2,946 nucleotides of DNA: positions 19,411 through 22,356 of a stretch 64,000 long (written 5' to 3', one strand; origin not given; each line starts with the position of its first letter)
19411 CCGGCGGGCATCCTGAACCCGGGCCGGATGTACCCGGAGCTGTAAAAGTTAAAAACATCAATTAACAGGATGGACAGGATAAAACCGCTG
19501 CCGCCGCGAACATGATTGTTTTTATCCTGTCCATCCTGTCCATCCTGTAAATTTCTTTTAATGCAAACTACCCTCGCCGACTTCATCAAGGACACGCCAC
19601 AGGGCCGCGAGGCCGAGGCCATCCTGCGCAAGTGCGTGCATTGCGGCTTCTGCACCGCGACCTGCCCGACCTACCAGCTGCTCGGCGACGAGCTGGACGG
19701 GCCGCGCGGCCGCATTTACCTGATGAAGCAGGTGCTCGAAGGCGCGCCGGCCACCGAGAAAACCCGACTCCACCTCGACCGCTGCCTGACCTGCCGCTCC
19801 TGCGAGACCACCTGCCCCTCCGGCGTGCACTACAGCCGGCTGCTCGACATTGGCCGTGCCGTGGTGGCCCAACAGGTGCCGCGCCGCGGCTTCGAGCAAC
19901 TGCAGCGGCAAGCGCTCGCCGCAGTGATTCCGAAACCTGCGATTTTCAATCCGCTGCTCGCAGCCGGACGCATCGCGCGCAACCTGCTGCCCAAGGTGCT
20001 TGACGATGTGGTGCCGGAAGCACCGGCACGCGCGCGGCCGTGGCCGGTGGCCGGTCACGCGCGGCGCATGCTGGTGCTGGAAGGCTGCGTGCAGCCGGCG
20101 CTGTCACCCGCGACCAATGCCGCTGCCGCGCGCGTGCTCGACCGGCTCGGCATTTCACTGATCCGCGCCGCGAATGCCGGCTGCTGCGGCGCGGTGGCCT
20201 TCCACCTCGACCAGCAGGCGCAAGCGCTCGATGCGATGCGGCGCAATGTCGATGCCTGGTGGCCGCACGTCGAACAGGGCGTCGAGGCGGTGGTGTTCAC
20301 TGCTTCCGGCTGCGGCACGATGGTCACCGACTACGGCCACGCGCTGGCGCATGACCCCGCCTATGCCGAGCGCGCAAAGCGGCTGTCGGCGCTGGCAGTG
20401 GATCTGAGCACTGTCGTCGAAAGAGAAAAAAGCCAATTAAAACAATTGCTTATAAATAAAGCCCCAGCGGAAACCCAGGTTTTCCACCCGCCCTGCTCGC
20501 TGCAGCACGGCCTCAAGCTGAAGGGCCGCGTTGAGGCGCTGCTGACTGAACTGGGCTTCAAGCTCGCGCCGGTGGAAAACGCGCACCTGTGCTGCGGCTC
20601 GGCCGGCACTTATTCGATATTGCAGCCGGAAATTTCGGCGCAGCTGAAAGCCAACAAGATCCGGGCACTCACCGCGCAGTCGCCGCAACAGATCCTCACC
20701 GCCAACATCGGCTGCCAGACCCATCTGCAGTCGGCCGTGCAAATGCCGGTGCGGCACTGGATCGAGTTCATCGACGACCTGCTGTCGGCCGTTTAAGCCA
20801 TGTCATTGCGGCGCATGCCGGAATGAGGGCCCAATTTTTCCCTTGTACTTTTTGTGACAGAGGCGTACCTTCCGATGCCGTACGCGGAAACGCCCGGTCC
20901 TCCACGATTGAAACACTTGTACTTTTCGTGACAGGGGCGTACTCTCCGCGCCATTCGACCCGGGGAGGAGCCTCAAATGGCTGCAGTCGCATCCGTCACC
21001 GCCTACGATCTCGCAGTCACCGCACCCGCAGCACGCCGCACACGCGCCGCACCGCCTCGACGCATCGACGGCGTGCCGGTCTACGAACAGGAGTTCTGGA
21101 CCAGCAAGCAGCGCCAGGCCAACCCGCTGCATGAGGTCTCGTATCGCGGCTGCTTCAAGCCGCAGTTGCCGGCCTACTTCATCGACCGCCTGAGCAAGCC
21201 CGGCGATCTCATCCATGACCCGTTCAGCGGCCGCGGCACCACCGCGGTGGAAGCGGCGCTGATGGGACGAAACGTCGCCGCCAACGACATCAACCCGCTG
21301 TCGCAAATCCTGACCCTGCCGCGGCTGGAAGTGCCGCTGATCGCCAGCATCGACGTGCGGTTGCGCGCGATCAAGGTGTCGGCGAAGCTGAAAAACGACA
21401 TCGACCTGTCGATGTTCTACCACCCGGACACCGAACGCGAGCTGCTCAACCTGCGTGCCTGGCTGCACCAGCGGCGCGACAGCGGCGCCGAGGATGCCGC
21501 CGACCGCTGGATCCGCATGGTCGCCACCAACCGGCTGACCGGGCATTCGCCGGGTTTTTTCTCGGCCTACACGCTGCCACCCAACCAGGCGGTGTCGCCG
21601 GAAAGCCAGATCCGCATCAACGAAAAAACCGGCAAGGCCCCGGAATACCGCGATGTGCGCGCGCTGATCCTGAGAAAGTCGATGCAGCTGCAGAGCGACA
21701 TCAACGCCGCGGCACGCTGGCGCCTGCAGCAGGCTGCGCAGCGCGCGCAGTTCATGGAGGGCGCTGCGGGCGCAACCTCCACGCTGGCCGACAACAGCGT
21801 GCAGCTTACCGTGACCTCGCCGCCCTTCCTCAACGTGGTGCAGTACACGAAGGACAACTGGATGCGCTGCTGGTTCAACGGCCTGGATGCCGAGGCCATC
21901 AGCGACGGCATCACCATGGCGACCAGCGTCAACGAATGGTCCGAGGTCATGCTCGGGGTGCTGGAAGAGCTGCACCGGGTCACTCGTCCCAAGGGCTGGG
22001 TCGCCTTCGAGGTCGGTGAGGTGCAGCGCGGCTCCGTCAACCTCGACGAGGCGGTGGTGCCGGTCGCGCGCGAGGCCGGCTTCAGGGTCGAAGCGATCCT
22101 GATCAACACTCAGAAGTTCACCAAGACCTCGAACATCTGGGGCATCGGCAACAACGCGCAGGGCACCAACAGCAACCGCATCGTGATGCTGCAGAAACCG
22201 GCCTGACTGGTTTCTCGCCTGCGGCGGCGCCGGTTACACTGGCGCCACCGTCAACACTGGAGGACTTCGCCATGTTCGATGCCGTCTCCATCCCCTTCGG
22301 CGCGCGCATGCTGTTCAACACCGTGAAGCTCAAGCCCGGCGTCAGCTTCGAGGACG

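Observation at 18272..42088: Family of six A+T-rich compound palindromes built from 9-bp-spaced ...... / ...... hexamer arrays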

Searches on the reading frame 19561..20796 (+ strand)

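Call 60: search_protein_families(library=pfam, proteins=[window:19561-20796:+], max_evalue=0.00001)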
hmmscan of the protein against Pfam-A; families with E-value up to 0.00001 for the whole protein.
window:19561-20796:+ (411 aa): 9 families
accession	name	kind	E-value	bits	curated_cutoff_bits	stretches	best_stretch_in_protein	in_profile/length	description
PF02754.22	CCG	-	1.6e-26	92.6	20.6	2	172-255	3-84/85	Cysteine-rich domain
PF13183.11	Fer4_8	-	5.2e-12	46.6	27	1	22-89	2-68/68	4Fe-4S dicluster domain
PF12838.12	Fer4_7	-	4.1e-11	43.6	27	1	24-89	1-52/52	4Fe-4S dicluster domain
PF13534.11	Fer4_17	-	4.6e-11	43.5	22.2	1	24-89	1-60/61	4Fe-4S dicluster domain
PF13237.11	Fer4_10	-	8.8e-09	35.6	25.5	1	22-86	6-53/53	4Fe-4S dicluster domain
PF13484.11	Fer4_16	-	1.2e-07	32.9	30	1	24-87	1-65/66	4Fe-4S double cluster binding domain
PF12837.12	Fer4_6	-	1.9e-07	31.1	25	0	24-38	8-22/24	4Fe-4S binding domain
PF00037.32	Fer4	-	4.3e-06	26.8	21.1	0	24-37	7-20/24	4Fe-4S binding domain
PF12797.12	Fer4_2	-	4.4e-06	26.8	24.5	0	70-87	5-22/22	4Fe-4S binding domain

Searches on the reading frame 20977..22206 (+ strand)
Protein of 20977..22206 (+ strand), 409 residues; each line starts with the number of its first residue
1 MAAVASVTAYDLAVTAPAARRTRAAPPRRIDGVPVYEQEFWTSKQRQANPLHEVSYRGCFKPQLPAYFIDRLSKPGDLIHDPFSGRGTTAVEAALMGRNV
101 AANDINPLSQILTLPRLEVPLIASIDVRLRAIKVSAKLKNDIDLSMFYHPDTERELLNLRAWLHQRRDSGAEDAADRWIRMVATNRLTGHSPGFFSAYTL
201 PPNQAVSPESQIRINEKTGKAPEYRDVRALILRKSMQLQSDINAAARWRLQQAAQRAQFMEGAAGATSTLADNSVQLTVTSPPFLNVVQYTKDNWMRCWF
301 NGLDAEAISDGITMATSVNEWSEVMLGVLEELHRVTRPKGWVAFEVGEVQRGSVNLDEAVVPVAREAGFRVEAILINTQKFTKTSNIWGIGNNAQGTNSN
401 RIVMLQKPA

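Call 60: search_protein_families(library=pfam, proteins=[window:20977-22206:+], max_evalue=0.00001)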
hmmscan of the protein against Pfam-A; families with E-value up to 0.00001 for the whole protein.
window:20977-22206:+ (409 aa): 2 families
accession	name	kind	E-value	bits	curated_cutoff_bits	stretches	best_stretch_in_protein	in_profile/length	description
PF01555.25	N6_N4_Mtase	-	4e-16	60.1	26.7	1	38-106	141-212/221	DNA methylase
PF01170.24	UPF0020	-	1.3e-07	31.9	22.3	1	74-104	27-57/197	RMKL-like, methyltransferase domain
